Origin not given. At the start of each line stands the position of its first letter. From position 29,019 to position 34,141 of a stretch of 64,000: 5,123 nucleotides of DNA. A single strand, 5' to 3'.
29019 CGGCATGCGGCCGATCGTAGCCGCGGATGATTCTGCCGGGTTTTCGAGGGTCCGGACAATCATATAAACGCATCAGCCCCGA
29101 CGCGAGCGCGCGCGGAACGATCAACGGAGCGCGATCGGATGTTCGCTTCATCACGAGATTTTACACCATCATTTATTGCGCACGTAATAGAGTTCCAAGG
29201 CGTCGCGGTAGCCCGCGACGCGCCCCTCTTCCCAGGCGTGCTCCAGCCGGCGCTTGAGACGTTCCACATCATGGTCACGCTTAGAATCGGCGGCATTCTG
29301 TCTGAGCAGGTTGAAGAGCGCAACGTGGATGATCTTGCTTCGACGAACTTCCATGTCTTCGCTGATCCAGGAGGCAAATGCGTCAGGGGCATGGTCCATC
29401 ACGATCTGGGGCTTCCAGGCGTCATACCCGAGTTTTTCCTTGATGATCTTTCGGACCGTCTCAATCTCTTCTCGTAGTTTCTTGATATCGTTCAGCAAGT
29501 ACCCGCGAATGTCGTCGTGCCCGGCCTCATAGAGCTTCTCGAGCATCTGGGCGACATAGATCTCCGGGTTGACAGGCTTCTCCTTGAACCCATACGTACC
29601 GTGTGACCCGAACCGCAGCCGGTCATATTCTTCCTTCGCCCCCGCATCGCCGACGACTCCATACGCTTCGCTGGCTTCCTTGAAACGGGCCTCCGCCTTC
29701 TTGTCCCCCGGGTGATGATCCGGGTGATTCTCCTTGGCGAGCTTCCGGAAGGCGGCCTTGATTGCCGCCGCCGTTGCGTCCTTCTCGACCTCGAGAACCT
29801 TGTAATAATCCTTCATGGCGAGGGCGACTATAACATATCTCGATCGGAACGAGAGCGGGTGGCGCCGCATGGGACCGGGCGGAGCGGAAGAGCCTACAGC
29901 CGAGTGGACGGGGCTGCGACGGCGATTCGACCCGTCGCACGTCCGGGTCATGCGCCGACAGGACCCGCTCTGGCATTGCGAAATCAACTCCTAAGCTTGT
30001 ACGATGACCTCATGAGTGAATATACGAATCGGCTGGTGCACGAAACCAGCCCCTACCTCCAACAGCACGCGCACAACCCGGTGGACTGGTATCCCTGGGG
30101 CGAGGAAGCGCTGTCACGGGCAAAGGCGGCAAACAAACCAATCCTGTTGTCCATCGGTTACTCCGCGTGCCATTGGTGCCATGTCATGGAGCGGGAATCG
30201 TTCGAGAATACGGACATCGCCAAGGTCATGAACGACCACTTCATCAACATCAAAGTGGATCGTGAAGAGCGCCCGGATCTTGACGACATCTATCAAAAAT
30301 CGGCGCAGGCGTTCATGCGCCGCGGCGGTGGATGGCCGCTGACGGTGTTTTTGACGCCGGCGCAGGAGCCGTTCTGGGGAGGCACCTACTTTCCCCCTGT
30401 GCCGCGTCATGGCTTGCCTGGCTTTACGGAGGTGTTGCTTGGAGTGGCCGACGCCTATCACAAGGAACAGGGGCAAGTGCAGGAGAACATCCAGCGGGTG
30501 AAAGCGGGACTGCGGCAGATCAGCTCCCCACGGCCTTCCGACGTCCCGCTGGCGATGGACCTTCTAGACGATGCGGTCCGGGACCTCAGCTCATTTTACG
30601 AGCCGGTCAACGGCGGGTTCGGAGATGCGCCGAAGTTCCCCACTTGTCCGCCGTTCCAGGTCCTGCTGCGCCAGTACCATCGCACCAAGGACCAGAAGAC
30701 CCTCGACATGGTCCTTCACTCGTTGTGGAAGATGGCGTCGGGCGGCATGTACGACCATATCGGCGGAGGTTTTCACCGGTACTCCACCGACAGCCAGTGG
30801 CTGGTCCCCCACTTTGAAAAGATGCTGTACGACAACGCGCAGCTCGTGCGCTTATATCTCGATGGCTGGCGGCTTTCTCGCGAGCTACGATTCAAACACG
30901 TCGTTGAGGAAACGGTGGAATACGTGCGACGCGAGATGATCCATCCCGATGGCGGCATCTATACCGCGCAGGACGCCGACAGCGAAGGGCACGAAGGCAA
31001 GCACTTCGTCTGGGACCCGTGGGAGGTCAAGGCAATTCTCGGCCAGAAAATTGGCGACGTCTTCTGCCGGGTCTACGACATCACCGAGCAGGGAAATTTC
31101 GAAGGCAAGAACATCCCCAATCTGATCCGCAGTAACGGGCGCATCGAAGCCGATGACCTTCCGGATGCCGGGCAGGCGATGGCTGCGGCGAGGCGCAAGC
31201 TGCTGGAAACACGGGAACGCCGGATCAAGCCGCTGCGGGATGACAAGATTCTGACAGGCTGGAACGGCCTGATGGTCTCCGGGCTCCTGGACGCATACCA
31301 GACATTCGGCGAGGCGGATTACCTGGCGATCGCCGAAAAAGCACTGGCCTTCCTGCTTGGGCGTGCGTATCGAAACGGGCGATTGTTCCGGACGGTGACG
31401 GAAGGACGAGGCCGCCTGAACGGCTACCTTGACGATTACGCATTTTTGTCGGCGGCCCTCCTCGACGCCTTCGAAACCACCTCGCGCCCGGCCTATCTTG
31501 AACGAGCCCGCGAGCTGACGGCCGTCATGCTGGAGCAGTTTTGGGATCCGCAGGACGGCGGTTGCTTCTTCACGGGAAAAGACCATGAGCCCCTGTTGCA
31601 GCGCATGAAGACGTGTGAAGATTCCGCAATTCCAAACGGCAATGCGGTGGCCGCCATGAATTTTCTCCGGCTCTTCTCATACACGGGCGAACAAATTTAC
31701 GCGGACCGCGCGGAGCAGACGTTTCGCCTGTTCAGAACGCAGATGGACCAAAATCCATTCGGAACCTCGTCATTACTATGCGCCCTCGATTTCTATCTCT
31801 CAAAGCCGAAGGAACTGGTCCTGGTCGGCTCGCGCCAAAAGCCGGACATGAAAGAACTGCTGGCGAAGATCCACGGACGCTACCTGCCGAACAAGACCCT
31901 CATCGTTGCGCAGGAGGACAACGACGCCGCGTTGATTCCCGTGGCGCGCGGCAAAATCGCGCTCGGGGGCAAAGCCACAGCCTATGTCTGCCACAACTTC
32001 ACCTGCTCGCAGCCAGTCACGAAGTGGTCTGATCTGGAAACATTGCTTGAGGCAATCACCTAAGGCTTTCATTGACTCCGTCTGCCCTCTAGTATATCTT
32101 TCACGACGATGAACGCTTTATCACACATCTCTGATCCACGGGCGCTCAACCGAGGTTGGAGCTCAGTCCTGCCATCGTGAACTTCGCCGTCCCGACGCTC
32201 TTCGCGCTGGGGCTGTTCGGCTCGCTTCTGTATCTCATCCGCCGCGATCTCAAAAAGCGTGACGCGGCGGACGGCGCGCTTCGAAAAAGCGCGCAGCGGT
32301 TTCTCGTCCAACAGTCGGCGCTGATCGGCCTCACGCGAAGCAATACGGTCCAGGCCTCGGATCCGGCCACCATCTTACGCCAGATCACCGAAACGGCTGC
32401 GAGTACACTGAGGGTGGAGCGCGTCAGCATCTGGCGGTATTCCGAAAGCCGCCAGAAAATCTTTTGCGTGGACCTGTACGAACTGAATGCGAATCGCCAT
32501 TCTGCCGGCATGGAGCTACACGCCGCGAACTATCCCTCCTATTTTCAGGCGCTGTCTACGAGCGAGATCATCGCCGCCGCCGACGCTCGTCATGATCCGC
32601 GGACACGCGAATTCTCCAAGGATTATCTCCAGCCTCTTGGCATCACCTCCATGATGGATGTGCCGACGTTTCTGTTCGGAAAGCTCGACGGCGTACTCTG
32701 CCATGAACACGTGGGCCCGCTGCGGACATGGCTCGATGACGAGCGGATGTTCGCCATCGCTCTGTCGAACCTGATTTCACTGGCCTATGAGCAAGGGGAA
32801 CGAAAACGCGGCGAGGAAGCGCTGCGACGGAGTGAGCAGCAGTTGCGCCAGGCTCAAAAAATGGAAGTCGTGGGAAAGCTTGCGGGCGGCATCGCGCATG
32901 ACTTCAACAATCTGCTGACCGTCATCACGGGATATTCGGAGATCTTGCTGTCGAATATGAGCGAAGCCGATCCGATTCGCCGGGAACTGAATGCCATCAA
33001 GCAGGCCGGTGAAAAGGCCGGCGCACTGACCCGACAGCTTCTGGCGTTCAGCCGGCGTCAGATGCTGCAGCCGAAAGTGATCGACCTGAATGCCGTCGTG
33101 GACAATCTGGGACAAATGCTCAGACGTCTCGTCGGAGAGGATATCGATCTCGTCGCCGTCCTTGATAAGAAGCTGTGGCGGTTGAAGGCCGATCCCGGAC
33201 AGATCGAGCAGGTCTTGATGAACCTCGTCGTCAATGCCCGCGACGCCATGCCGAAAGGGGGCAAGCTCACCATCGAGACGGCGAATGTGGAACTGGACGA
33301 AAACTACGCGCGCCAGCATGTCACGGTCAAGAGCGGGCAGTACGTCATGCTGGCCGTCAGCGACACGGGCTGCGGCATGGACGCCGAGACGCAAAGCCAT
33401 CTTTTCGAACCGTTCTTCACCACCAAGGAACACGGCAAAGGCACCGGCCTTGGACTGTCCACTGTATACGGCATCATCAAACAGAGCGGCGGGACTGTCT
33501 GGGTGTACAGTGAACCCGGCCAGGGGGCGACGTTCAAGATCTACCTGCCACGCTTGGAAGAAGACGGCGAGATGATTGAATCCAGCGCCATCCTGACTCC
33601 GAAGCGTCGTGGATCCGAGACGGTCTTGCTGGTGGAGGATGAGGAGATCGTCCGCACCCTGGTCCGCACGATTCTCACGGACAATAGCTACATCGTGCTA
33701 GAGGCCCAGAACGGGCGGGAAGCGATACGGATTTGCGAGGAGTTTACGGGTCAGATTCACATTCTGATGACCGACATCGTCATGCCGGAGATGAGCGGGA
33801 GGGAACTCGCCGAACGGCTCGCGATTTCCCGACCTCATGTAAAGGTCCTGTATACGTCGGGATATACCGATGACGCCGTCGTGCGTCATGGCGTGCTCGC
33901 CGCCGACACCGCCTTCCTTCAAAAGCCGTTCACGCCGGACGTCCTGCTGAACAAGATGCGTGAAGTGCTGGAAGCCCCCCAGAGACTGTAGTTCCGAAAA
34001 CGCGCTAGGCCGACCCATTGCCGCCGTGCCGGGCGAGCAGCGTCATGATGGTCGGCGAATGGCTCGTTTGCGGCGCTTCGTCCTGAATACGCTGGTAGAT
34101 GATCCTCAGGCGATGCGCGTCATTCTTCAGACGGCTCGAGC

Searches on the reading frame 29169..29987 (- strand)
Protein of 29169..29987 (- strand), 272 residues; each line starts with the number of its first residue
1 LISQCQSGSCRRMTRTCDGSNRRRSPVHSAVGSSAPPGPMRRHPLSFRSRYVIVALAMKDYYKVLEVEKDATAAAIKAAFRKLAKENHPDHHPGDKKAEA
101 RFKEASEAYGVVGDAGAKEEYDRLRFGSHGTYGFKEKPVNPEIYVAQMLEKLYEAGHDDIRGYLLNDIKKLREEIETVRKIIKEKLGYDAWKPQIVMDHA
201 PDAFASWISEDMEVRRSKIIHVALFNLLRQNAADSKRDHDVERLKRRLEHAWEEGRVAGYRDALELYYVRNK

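Call 68: search_protein_families(library=pfam, proteins=[window:29169-29987:-], max_evalue=0.0001)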
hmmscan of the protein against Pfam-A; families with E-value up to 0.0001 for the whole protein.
window:29169-29987:- (272 aa): 1 family
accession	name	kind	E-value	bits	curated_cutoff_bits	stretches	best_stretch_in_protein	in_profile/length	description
PF00226.36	DnaJ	-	3.8e-20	72.2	27.8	1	60-122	1-63/63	DnaJ domain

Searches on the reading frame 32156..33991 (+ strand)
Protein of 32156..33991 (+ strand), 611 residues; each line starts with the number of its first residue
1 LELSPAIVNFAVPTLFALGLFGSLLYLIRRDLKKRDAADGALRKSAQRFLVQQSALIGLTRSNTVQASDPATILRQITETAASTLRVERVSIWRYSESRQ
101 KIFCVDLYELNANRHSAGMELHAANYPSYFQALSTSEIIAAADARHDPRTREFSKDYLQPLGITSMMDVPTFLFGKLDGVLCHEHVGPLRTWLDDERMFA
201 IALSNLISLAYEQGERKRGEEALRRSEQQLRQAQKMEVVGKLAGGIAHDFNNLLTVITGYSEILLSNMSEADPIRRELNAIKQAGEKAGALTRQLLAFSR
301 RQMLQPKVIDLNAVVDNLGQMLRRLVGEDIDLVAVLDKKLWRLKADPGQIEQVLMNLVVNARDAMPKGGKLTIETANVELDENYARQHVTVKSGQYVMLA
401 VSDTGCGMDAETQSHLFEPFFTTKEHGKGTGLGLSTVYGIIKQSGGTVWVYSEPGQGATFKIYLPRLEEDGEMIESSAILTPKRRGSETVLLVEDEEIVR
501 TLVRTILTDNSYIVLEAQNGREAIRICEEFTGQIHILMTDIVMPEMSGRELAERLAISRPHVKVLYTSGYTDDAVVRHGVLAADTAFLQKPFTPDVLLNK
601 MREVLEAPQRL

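Call 68: search_protein_families(library=pfam, proteins=[window:32156-33991:+], max_evalue=0.0001)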
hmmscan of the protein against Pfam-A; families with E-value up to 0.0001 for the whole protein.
window:32156-33991:+ (611 aa): 4 families
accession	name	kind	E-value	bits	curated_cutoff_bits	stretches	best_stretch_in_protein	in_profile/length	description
PF02518.31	HATPase_c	-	2.6e-25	89.5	26.4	1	346-466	2-109/111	Histidine kinase-, DNA gyrase B-, and HSP90-like ATPase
PF00072.30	Response_reg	-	8.4e-20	71.4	30.2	1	490-601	1-110/111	Response regulator receiver domain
PF01590.32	GAF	-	2.5e-14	54.4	22.4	1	69-210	1-132/133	GAF domain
PF00512.31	HisKA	-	6.6e-09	36.1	26.9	1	241-302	4-64/66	His Kinase A (phospho-acceptor) domain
